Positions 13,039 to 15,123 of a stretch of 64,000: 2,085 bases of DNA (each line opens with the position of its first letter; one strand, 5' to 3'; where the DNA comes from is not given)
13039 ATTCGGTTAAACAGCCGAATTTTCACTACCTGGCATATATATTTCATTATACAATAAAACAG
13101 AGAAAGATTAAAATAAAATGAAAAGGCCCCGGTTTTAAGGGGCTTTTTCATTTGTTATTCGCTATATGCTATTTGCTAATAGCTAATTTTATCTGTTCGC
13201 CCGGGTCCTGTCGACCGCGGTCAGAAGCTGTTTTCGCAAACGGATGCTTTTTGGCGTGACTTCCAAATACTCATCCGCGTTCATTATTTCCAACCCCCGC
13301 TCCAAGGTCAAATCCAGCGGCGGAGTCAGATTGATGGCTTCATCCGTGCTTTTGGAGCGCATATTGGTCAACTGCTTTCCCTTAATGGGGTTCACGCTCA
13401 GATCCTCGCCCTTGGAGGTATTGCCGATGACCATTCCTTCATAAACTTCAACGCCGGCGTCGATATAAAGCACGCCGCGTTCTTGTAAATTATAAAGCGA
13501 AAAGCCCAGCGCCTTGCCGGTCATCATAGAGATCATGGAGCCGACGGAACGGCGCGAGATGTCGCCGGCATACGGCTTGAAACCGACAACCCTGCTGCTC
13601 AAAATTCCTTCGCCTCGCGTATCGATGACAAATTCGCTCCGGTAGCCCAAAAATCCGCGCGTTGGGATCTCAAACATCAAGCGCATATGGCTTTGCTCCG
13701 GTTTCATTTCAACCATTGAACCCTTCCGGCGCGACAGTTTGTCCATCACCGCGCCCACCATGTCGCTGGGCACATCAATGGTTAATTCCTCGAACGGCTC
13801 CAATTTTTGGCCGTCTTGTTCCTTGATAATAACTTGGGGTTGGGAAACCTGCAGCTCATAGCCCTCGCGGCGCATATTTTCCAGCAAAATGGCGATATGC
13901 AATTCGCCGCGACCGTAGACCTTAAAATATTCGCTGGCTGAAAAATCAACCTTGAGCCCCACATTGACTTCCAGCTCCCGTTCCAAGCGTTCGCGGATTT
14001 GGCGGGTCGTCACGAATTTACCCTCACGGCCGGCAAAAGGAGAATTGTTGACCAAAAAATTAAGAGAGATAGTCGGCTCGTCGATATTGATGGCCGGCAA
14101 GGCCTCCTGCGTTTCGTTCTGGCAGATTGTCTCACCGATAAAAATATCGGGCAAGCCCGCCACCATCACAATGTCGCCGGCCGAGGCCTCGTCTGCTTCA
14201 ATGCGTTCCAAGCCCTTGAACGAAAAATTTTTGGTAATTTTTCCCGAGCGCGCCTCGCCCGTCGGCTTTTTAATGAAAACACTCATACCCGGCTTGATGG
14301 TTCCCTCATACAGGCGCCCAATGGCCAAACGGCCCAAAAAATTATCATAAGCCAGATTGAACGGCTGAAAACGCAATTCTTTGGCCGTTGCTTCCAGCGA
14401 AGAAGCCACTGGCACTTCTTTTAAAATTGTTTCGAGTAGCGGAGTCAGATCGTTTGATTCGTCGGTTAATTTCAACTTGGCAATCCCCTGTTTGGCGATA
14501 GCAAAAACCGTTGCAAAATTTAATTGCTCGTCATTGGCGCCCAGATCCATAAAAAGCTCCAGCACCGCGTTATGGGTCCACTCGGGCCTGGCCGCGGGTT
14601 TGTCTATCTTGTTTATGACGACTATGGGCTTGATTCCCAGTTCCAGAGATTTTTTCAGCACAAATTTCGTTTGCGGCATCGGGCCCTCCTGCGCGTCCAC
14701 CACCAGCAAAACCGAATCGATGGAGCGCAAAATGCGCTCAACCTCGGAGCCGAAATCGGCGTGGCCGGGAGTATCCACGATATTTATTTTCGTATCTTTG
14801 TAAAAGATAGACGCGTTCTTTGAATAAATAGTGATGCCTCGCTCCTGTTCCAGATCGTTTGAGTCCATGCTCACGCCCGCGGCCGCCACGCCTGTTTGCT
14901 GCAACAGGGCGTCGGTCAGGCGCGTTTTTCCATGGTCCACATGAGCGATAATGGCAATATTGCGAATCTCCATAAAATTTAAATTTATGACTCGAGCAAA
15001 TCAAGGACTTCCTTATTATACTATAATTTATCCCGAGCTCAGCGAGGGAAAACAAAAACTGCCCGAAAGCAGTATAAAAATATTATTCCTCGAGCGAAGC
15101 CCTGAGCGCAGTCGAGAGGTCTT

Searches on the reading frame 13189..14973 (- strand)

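Call 76: search_protein_families(library=pfam, max_evalue=0.00001, proteins=[window:13189-14973:-])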
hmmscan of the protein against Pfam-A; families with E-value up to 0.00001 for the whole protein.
window:13189-14973:- (594 aa): 6 families
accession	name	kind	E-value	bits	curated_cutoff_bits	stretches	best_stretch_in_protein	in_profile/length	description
PF00009.33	GTP_EFTU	-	5.1e-51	173.4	26.5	1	2-187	2-186/188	Elongation factor Tu GTP binding domain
PF21018.2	BipA_C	-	4.2e-41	139.6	23.8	1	478-585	2-109/110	TypA/BipA C-terminal domain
PF00679.30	EFG_C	-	1.2e-20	73.7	27.9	1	390-474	2-87/89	Elongation factor G C-terminus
PF03144.31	GTP_EFTU_D2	-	1.4e-13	51.5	30.3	1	214-284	1-73/73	Elongation factor Tu domain 2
PF22042.2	EF-G_D2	-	3.2e-08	34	27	1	205-285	7-83/84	Elongation factor G domain 2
PF01926.29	MMR_HSR1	-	4.8e-07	30.3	21.9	1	6-122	2-113/113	50S ribosome-binding GTPase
